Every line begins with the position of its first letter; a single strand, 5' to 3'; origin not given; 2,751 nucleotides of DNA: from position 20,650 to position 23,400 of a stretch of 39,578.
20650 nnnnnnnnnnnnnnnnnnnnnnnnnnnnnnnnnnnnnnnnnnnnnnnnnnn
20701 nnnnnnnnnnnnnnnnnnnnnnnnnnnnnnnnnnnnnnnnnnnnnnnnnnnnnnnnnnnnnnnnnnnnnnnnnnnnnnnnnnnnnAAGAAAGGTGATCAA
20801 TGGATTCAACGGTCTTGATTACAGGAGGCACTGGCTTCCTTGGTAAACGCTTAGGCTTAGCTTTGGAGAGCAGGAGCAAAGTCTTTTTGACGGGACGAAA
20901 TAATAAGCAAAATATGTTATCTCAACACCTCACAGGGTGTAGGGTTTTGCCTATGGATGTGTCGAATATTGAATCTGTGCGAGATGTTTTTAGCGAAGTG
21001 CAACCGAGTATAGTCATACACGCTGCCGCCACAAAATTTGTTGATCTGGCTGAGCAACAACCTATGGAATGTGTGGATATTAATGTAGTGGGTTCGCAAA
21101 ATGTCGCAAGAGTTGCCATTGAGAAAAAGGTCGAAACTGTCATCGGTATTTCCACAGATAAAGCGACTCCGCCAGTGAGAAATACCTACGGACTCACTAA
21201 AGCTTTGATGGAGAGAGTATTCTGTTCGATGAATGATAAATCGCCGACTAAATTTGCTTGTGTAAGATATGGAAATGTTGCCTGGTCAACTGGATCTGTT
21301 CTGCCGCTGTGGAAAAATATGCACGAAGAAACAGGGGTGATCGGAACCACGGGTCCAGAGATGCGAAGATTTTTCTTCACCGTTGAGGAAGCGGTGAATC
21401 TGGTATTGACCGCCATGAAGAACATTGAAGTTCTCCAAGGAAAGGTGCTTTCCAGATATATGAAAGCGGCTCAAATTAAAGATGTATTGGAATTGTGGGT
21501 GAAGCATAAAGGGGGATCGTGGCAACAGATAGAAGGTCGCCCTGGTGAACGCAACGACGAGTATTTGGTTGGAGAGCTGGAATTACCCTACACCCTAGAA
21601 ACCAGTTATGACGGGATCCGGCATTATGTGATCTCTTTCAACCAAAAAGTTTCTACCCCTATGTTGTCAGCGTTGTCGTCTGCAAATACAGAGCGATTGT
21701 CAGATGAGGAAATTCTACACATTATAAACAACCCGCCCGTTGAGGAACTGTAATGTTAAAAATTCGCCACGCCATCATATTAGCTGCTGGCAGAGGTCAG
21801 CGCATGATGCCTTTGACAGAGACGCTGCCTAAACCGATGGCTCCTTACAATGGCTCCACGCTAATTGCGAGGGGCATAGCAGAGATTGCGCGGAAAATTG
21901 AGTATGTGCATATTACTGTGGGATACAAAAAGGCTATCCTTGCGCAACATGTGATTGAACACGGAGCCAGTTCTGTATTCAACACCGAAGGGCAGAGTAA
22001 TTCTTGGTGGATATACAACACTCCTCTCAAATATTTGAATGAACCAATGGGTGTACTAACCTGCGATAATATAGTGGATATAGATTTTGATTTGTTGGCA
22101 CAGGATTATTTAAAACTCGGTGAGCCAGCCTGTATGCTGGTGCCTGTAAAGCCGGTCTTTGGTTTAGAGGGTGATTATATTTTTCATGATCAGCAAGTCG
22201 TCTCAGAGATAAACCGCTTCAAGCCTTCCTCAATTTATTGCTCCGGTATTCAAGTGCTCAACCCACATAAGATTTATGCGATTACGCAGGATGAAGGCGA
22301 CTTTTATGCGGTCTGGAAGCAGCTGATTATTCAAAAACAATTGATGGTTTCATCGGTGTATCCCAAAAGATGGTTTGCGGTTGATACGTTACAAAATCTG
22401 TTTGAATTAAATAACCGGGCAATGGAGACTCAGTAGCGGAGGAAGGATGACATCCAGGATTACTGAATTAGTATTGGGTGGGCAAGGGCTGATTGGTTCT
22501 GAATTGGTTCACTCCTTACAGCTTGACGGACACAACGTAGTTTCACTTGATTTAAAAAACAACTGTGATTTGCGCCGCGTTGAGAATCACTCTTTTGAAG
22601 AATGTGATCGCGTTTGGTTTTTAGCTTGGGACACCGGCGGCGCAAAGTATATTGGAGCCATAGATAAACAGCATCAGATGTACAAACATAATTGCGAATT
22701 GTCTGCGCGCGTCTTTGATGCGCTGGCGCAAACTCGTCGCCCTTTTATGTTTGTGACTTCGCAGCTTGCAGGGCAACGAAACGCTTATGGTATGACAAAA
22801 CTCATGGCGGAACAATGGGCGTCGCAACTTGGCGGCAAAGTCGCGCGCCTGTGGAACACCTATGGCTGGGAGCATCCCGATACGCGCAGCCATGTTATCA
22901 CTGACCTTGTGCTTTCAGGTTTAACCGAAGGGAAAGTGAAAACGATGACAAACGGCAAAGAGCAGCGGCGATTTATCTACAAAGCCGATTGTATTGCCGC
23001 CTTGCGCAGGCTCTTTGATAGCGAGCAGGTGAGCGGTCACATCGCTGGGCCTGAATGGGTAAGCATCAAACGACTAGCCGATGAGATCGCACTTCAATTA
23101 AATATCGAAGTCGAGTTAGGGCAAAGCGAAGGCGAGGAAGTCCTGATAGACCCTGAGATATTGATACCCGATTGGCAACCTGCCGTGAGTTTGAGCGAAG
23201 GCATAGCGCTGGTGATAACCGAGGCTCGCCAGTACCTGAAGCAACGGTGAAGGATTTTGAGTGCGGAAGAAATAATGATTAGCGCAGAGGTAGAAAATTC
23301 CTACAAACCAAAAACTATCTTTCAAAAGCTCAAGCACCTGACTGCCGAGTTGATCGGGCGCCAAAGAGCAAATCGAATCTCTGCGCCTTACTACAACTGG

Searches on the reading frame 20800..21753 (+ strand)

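Call 41: search_protein_families(library=pfam, proteins=[window:20800-21753:+], max_evalue=0.001)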
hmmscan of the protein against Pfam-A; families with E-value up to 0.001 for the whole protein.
window:20800-21753:+ (317 aa): 10 families
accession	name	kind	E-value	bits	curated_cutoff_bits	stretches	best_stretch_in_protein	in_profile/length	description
PF02719.21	Polysacc_synt_2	-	1.5e-57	195.4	20.2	1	5-261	1-278/293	Polysaccharide biosynthesis protein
PF01370.27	Epimerase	-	5.2e-23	82.2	20.9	1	5-211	1-230/240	NAD dependent epimerase/dehydratase family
PF04321.23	RmlD_sub_bind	-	1.2e-17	64.3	27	1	4-121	2-103/287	RmlD substrate binding domain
PF16363.11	GDP_Man_Dehyd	-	5.8e-12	46.2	27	1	6-120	1-130/332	GDP-mannose 4,6 dehydratase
PF07993.18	NAD_binding_4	-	1.1e-08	35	20.1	0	70-121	90-138/258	Male sterility protein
PF01073.25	3Beta_HSD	-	2.5e-08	33.7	22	1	6-122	1-119/280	3-beta hydroxysteroid dehydrogenase/isomerase family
PF08659.16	KR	-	1.9e-06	28.3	22.6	1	4-118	2-135/180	KR domain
PF05368.20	NmrA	-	1.5e-05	25.2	27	1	1-239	1-236/298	NmrA-like family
PF13460.12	NAD_binding_10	-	8e-05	23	27.2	1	9-131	1-110/184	NAD(P)H-binding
PF00106.31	adh_short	-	0.00036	20.5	26.6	1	4-134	2-153/195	short chain dehydrogenase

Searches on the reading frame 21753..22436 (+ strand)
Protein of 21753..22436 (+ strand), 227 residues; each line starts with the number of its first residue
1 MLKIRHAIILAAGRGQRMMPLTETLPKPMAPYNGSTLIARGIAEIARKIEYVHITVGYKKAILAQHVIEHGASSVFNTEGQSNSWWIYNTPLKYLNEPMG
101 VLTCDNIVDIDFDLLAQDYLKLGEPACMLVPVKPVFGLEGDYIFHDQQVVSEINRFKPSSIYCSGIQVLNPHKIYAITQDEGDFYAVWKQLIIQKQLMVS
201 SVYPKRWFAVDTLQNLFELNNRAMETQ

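Call 41: search_protein_families(library=pfam, proteins=[window:21753-22436:+], max_evalue=0.001)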
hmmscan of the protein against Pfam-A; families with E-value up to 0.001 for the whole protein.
window:21753-22436:+ (227 aa): 2 families
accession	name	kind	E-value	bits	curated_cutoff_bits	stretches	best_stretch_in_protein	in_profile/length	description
PF00483.29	NTP_transferase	-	1.7e-08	34.8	21.2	1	7-74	2-72/245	Nucleotidyl transferase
PF12804.13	NTP_transf_3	-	6.2e-07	30.2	27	1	7-77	1-65/160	MobA-like NTP transferase domain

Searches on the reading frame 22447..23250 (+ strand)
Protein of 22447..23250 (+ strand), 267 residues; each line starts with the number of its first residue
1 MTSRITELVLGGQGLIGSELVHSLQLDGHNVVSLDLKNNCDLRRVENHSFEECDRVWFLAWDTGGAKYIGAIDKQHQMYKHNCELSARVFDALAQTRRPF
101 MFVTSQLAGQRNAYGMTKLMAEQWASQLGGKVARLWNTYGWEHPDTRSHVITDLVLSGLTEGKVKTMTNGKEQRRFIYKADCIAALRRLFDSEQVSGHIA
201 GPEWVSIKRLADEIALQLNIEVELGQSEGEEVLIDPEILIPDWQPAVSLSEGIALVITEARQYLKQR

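Call 41: search_protein_families(library=pfam, proteins=[window:22447-23250:+], max_evalue=0.001)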
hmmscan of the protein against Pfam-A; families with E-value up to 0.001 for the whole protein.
window:22447-23250:+ (267 aa): 3 families
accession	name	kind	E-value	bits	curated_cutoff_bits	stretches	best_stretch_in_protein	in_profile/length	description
PF01370.27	Epimerase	-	3.3e-16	59.9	20.9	1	8-192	2-227/240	NAD dependent epimerase/dehydratase family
PF16363.11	GDP_Man_Dehyd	-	2.2e-07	31.1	27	0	111-228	150-276/332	GDP-mannose 4,6 dehydratase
PF04321.23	RmlD_sub_bind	-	0.00043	19.9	27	0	8-46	4-41/287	RmlD substrate binding domain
